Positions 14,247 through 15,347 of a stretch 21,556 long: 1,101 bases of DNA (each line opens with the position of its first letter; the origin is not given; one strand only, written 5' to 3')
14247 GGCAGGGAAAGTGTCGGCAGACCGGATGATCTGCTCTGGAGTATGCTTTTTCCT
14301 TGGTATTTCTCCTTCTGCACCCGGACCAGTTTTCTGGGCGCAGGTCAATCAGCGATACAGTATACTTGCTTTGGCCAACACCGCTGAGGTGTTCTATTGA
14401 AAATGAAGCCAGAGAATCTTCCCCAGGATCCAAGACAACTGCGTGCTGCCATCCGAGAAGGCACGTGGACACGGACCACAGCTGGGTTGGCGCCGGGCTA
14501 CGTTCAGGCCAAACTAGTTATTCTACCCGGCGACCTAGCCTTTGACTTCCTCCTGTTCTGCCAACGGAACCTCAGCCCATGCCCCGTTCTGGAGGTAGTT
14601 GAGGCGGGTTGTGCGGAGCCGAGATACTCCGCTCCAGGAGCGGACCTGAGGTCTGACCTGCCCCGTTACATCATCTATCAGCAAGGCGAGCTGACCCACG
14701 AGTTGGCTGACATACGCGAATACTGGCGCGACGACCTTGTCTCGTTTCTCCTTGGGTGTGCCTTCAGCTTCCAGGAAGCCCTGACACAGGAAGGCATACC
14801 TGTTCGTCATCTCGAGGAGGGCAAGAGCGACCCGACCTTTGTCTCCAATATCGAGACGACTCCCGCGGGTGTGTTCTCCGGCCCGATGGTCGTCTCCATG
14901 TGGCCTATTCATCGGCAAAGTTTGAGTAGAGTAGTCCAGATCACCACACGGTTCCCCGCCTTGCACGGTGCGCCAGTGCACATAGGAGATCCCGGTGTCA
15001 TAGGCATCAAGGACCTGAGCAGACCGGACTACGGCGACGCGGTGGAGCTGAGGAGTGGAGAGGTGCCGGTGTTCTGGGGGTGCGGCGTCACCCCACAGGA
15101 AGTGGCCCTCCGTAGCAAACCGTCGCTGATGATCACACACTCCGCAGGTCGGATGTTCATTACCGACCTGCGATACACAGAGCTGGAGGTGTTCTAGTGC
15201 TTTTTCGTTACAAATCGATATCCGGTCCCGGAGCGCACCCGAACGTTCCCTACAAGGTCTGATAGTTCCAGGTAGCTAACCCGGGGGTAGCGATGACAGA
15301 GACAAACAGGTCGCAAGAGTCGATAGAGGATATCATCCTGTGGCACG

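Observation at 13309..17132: Split D-glutamate-cyclase-like pair (DUF1445 + probable DUF4392) flanked by two different class-II pyruvate aldolases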

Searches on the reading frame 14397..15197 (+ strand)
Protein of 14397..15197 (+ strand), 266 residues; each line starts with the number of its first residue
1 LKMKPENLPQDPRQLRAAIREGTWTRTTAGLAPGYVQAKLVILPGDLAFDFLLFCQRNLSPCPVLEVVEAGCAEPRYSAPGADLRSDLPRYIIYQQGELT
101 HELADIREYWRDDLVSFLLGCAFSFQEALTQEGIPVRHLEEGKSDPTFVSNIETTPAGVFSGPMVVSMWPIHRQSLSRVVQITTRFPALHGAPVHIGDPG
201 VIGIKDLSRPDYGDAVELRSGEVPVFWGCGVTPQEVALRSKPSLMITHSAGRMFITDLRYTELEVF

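Call 3: search_protein_families(library=pfam, proteins=[window:14397-15197:+], max_evalue=0.01)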
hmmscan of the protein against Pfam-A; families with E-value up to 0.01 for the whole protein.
window:14397-15197:+ (266 aa): 1 family
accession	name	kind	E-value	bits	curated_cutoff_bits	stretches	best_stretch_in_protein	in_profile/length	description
PF07286.17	D-Glu_cyclase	-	1.6e-60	203.5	25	1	115-257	1-143/143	D-glutamate cyclase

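Call 5: search_protein_families(library=ncbifam, proteins=[window:14397-15197:+], max_evalue=0.001)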
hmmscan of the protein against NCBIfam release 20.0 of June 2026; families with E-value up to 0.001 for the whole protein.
window:14397-15197:+ (266 aa): 1 family
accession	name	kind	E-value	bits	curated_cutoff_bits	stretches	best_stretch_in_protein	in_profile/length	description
NF003969.0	PRK05463.1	equivalog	1.8e-112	374.5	324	1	8-265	8-265/266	putative hydro-lyase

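Call 21: search_solved_structures(query=window:14397-15197:+, max_evalue=0.01, show_alignments=1)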
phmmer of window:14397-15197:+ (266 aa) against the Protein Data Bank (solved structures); distinct sequences matched with E-value up to 0.01: 2.
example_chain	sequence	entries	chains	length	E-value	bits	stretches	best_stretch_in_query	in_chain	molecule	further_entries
3db9_A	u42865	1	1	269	2e-79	269.6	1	12-261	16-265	UPF0317 protein Atu3911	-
2pif_A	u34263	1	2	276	7.9e-77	261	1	12-259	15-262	UPF0317 protein PSPTO_5379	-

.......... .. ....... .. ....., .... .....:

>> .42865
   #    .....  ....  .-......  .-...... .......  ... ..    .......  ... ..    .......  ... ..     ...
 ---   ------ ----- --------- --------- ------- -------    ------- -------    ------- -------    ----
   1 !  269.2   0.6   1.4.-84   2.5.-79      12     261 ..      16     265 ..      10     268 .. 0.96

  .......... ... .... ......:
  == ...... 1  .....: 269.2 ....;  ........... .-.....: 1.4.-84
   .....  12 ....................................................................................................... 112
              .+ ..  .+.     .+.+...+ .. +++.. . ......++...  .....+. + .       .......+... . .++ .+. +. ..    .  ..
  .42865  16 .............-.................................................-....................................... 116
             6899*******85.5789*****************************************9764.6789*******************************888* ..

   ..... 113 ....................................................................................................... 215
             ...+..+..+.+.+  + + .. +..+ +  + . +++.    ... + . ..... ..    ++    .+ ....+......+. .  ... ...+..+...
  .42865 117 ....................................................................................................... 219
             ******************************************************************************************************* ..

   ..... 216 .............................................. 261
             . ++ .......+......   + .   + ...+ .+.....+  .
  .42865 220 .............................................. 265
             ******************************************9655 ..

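Call 44: search_dna_similar(query=window:14397-15197:+, collection=plasmids, mode=protein, max_rows=30, rows=spread)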
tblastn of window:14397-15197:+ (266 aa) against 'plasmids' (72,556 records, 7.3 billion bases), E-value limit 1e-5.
Records with a match: 259; places in all: 261; records where one place covers at least 80% of the query: 256.
Best place of each record, by identity: <60% 259.
By first word of the organism name: Klebsiella 93; Rhizobium 19; Ralstonia 17; Lactiplantibacillus 12; Azospirillum 11; Sinorhizobium 11; Paraburkholderia 10; Paracoccus 8; Agrobacterium 8; Pseudoalteromonas 8; and 33 more.
By predicted mobility (MOB-suite, as given by PLSDB): non-mobilizable 164; conjugative 66; mobilizable 29.
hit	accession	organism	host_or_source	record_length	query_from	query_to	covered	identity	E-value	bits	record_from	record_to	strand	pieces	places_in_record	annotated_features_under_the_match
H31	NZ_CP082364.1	Bacillus badius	bacterial cell,soil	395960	14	265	95%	57.9%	2e-96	316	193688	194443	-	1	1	putative hydro-lyase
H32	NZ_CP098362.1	Paracoccus sp. TOH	cell cuture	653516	9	265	97%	49.8%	5e-72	246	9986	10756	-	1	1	putative hydro-lyase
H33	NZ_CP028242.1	Lactiplantibacillus plantarum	cell culture,young radish kimchi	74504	12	263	95%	50.4%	2e-82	276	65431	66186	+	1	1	putative hydro-lyase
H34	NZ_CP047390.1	Agrobacterium sp. CGMCC 11546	whole organism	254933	1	264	99%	47.5%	7e-75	254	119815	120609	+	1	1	putative hydro-lyase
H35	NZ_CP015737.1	Shinella sp. HZN7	-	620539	13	258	92%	50.0%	3e-73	249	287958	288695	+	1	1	putative hydro-lyase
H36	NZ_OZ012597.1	Shinella sp. WSD5-1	-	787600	13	258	92%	49.6%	2e-72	247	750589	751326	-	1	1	putative hydro-lyase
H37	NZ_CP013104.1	Paraburkholderia caribensis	-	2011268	12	266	96%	47.5%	1e-72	248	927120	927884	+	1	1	none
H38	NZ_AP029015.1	Ralstonia pseudosolanacearum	-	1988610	12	266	96%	47.5%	3e-71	244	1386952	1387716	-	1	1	none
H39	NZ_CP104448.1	Acinetobacter baumannii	Homo sapiens,sputum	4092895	6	258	95%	47.5%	3e-74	253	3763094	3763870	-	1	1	none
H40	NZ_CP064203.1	Acinetobacter baumannii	Homo sapiens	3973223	6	258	95%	47.1%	9e-74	251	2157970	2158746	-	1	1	none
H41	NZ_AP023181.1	Paraburkholderia sp. PGU19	Physopelta gutta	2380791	12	266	96%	46.7%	1e-71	245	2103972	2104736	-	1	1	none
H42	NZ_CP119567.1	Pararhizobium qamdonense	cell culture,soil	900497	13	258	92%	48.0%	7e-70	240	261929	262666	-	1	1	putative hydro-lyase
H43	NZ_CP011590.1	Enterobacter asburiae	Homo sapiens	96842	7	258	95%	46.5%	3e-71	244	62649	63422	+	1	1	putative hydro-lyase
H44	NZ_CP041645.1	Klebsiella pneumoniae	Homo sapiens,pure culture,gut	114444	7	258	95%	46.5%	3e-71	244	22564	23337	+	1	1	putative hydro-lyase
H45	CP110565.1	Klebsiella pneumoniae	Homo sapiens,wound swab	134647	7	258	95%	46.5%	3e-71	244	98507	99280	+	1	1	putative hydro-lyase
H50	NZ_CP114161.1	Klebsiella quasipneumoniae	Homo sapiens,urine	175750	7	258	95%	46.5%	3e-71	244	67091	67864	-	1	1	putative hydro-lyase | 5-oxoprolinase subunit PxpA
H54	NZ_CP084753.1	Roseateles sp. XES5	Xenopus laevis,bacterial culture,swab ...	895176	28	258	87%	50.6%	4e-71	243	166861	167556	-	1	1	putative hydro-lyase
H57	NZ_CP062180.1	Mycetohabitans endofungorum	Rhizopus microsporus,bacterial ...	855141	12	263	95%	44.8%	3e-67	232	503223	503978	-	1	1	putative hydro-lyase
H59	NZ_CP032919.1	Agrobacterium tumefaciens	-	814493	14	266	95%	40.5%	9e-52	188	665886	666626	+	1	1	DUF1445 domain-containing protein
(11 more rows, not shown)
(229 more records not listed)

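Call 46: get_annotated_region(hit=H50, flank=6000)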
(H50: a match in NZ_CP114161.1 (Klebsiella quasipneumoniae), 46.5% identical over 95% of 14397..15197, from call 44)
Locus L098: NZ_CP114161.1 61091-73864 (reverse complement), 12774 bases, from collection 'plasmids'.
description: Klebsiella quasipneumoniae strain 2022CK-00516 plasmid unnamed1, complete sequence
organism: Klebsiella quasipneumoniae (NCBI taxid 1463165)
taxonomy: Bacteria; Pseudomonadota; Gammaproteobacteria; Enterobacterales; Enterobacteriaceae; Klebsiella; Klebsiella quasipneumoniae
host: -; source: Homo sapiens,urine; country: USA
typing (MOB-suite, as given by PLSDB): non-mobilizable; replicon IncFIB
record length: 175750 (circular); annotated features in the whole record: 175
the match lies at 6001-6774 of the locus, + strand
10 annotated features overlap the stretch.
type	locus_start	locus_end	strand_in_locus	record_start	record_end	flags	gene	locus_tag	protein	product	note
CDS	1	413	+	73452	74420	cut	-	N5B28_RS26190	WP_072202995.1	IS5 family transposase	-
CDS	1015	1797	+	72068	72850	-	istB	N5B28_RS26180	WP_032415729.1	IS21-like element ISSen3 family helper ATPase IstB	-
CDS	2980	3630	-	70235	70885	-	-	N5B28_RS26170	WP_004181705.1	GntR family transcriptional regulator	-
CDS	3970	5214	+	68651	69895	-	-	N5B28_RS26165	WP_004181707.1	NRAMP family divalent metal transporter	-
CDS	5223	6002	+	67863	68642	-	-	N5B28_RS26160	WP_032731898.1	5-oxoprolinase subunit PxpA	GO:0005975 - carbohydrate metabolic process [Evidence IEA]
CDS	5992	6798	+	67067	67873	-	-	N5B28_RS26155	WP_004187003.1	putative hydro-lyase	-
CDS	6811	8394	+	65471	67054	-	-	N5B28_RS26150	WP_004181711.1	urea amidolyase family protein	-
CDS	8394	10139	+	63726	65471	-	-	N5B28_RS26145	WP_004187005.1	biotin carboxylase N-terminal domain-containing protein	-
CDS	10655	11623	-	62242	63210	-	-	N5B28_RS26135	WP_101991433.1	IS5-like element IS903 family transposase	GO:0006313 - DNA transposition [Evidence IEA]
CDS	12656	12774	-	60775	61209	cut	-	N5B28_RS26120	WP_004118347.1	hypothetical protein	-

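Call 47: get_annotated_region(hit=H31, flank=6000)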
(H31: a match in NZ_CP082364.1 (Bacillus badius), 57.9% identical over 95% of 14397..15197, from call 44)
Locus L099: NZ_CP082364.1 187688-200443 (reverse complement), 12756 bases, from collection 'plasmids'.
description: Bacillus badius strain NBPM-293 plasmid pPM400, complete sequence
organism: Bacillus badius (NCBI taxid 1455)
taxonomy: Bacteria; Bacillota; Bacilli; Bacillales; Bacillaceae; Bacillus; Bacillus badius
host: -; source: bacterial cell,soil; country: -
typing (MOB-suite, as given by PLSDB): non-mobilizable
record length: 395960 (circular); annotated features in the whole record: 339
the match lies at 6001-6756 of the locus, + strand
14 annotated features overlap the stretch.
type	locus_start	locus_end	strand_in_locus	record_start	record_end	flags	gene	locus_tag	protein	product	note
CDS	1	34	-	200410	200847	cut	-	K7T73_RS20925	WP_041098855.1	hypothetical protein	-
CDS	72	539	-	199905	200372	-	-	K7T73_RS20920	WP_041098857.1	hypothetical protein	-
CDS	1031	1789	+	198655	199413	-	-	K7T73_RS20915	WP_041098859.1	IclR family transcriptional regulator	GO:0006355 - regulation of DNA-templated transcription [Evidence IEA]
CDS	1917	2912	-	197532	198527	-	-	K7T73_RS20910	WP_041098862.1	biotin-dependent carboxyltransferase family protein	-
CDS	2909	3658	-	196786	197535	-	pxpB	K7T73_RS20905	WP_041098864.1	5-oxoprolinase subunit PxpB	GO:0005975 - carbohydrate metabolic process [Evidence IEA]; GO:0008152 - metabolic process [Evidence IEA]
CDS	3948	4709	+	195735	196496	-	-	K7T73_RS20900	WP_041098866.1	5-oxoprolinase subunit PxpA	GO:0005975 - carbohydrate metabolic process [Evidence IEA]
CDS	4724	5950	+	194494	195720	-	-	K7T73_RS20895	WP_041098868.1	NRAMP family divalent metal transporter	-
CDS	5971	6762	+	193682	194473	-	-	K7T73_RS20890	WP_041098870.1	putative hydro-lyase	-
CDS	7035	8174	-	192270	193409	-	-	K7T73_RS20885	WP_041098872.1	stage II sporulation protein P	-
CDS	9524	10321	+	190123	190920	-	-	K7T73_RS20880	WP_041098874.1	ParA family protein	-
CDS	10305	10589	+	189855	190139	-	-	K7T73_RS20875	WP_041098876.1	hypothetical protein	-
CDS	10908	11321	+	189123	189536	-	-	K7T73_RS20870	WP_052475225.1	VOC family protein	-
CDS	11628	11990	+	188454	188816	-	-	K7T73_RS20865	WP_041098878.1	VOC family protein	-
CDS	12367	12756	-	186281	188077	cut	-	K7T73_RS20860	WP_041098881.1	transcriptional regulator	-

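Call 67: get_annotated_region(hit=H33, flank=5000)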
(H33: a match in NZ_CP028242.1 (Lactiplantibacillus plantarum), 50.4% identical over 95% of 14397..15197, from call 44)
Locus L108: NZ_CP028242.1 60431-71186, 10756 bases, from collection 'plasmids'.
description: Lactiplantibacillus plantarum strain SRCM101518 plasmid unnamed1, complete sequence
organism: Lactiplantibacillus plantarum (NCBI taxid 1590)
taxonomy: Bacteria; Bacillota; Bacilli; Lactobacillales; Lactobacillaceae; Lactiplantibacillus; Lactiplantibacillus plantarum
host: -; source: cell culture,young radish kimchi; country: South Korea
typing (MOB-suite, as given by PLSDB): conjugative; replicon rep_cluster_731; relaxase MOBQ; mating-pair formation MPF_T
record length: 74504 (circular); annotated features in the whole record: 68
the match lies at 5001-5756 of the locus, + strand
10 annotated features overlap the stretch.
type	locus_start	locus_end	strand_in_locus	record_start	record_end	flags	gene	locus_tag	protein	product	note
CDS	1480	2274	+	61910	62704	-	pxpB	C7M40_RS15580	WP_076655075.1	5-oxoprolinase subunit PxpB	-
CDS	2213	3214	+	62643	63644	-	-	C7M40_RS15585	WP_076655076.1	biotin-dependent carboxyltransferase family protein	-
CDS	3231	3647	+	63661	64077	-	-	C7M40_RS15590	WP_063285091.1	biotin/lipoyl-containing protein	-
CDS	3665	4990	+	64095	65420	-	-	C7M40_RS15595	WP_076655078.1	acetyl-CoA carboxylase biotin carboxylase subunit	-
CDS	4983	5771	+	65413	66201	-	-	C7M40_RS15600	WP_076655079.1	putative hydro-lyase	-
CDS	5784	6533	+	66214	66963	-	-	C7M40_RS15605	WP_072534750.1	5-oxoprolinase subunit PxpA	GO:0005975 - carbohydrate metabolic process [Evidence IEA]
CDS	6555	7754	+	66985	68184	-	-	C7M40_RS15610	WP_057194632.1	NRAMP family divalent metal transporter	-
CDS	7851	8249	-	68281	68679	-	-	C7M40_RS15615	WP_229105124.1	transposase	-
CDS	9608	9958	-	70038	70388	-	-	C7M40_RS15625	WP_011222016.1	DUF5388 domain-containing protein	-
CDS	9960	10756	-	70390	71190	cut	-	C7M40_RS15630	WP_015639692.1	AAA family ATPase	-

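Call 68: get_annotated_region(hit=H32, flank=5000)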
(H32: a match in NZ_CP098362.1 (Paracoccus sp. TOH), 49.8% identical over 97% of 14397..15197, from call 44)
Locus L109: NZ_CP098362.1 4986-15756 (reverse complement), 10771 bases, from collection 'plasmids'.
description: Paracoccus sp. TOH plasmid p1, complete sequence
organism: Paracoccus sp. TOH (NCBI taxid 1263728)
taxonomy: Bacteria; Pseudomonadota; Alphaproteobacteria; Rhodobacterales; Paracoccaceae; Paracoccus; Paracoccus sp. TOH
host: -; source: cell cuture; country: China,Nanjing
typing (MOB-suite, as given by PLSDB): non-mobilizable; replicon rep_cluster_229
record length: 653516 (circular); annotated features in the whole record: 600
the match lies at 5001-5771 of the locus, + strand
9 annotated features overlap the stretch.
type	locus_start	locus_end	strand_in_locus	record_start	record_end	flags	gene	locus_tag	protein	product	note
CDS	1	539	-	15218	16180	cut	-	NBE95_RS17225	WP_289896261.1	glycosyltransferase family 2 protein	-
CDS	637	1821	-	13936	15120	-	-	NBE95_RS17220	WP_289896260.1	HPP family protein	-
CDS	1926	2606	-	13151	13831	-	-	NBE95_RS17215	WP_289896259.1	GntR family transcriptional regulator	-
CDS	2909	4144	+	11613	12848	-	-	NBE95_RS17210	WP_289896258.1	NRAMP family divalent metal transporter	-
CDS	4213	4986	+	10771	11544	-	-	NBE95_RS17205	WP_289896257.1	5-oxoprolinase subunit PxpA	GO:0005975 - carbohydrate metabolic process [Evidence IEA]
CDS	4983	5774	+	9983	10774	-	-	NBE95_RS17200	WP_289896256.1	putative hydro-lyase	-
CDS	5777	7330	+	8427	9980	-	-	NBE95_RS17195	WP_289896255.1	urea amidolyase family protein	-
CDS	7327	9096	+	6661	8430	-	-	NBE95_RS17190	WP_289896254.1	biotin carboxylase N-terminal domain-containing protein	-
CDS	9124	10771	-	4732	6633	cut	-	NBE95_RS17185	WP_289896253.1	potassium transporter Kup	-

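Call 69: get_annotated_region(hit=H35, flank=5000)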
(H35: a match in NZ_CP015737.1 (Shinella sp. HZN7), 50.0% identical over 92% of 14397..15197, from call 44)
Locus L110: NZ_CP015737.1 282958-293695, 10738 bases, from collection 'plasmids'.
description: Shinella sp. HZN7 plasmid pShin-01, complete sequence
organism: Shinella sp. HZN7 (NCBI taxid 879274)
taxonomy: Bacteria; Pseudomonadota; Alphaproteobacteria; Hyphomicrobiales; Rhizobiaceae; Shinella; Shinella sp. HZN7
host: -; source: -; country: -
typing (MOB-suite, as given by PLSDB): non-mobilizable
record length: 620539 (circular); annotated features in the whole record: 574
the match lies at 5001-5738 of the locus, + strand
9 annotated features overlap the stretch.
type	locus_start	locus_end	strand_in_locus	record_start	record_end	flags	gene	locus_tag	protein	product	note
CDS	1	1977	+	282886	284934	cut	-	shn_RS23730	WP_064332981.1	EAL domain-containing protein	-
CDS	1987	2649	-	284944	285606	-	-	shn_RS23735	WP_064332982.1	GntR family transcriptional regulator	-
CDS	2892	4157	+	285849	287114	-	-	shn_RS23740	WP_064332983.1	NRAMP family divalent metal transporter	-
CDS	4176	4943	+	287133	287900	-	-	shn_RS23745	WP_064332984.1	5-oxoprolinase subunit PxpA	GO:0005975 - carbohydrate metabolic process [Evidence IEA]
CDS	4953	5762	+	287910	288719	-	-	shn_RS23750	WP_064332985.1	putative hydro-lyase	-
CDS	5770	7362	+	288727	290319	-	-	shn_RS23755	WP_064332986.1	5-oxoprolinase/urea amidolyase family protein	-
CDS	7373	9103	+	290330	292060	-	-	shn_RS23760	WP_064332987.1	biotin carboxylase N-terminal domain-containing protein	-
CDS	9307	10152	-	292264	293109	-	-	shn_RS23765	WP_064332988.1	cupin domain-containing protein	-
CDS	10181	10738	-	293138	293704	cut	-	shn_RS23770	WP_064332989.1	TetR/AcrR family transcriptional regulator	-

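Call 70: get_annotated_region(hit=H57, flank=5000)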
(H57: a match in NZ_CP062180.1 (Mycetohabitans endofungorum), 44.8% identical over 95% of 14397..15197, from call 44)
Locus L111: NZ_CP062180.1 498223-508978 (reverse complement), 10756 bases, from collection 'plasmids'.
description: Mycetohabitans endofungorum strain B3 plasmid megaplasmid, complete sequence
organism: Mycetohabitans endofungorum (NCBI taxid 417203)
taxonomy: Bacteria; Pseudomonadota; Betaproteobacteria; Burkholderiales; Burkholderiaceae; Mycetohabitans; Mycetohabitans endofungorum
host: -; source: Rhizopus microsporus,bacterial culture,rice wine tablet; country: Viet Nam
typing (MOB-suite, as given by PLSDB): non-mobilizable
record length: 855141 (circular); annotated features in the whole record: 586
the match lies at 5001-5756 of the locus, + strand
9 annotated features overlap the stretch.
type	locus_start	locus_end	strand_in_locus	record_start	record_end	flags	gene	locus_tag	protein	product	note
CDS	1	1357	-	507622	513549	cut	uvrA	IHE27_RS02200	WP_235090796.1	excinuclease ABC subunit UvrA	GO:0006289 - nucleotide-excision repair [Evidence IEA]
CDS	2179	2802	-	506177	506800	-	-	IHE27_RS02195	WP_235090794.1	GNAT family N-acetyltransferase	-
CDS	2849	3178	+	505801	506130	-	-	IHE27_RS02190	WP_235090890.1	hypothetical protein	-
CDS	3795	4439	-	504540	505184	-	-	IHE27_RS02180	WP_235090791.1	class I SAM-dependent methyltransferase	GO:0032259 - methylation [Evidence IEA]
CDS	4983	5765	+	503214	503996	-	-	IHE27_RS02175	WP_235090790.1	putative hydro-lyase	-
CDS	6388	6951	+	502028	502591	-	ahpC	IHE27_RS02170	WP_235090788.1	alkyl hydroperoxide reductase subunit C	GO:0006979 - response to oxidative stress [Evidence IEA]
CDS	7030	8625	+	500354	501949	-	ahpF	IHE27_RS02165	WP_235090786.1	alkyl hydroperoxide reductase subunit F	GO:0009398 - FMN biosynthetic process [Evidence IEA]; GO:0006805 - xenobiotic metabolic process [Evidence IEA]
CDS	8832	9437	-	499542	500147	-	-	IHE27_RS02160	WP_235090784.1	hypothetical protein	-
CDS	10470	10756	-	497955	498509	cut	-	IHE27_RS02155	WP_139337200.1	NADPH-dependent FMN reductase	-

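Call 71: get_annotated_region(hit=H59, flank=5000)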
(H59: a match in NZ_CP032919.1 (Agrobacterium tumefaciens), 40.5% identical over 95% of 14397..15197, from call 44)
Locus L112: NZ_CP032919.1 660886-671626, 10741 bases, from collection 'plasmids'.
description: Agrobacterium tumefaciens strain 15955 plasmid pAt15955, complete sequence
organism: Agrobacterium tumefaciens (NCBI taxid 358)
taxonomy: Bacteria; Pseudomonadota; Alphaproteobacteria; Hyphomicrobiales; Rhizobiaceae; Agrobacterium; Agrobacterium tumefaciens
host: -; source: -; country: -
typing (MOB-suite, as given by PLSDB): conjugative; relaxase MOBQ; mating-pair formation MPF_T
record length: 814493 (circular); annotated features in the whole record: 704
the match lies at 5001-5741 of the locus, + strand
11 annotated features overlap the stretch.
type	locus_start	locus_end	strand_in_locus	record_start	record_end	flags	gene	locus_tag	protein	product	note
CDS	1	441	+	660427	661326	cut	-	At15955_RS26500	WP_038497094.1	LysR family transcriptional regulator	-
CDS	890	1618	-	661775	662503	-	-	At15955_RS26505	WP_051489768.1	GntR family transcriptional regulator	-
CDS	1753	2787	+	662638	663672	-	-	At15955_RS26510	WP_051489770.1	ABC transporter substrate-binding protein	-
CDS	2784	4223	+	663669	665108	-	hydA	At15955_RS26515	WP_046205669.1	dihydropyrimidinase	GO:0008152 - metabolic process [Evidence IEA]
CDS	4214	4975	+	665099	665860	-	-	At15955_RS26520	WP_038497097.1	SDR family oxidoreductase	-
CDS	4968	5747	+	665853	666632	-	-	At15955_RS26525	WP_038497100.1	DUF1445 domain-containing protein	-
CDS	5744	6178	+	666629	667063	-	-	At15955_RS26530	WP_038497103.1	heme-binding protein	-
CDS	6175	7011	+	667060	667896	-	-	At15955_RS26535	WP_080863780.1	ABC transporter ATP-binding protein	-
CDS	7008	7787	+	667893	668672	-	-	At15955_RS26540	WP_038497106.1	ABC transporter permease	-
CDS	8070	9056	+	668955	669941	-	-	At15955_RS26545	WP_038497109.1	hypothetical protein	-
CDS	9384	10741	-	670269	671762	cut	hutH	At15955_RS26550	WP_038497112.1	histidine ammonia-lyase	GO:0006548 - histidine catabolic process [Evidence IEA]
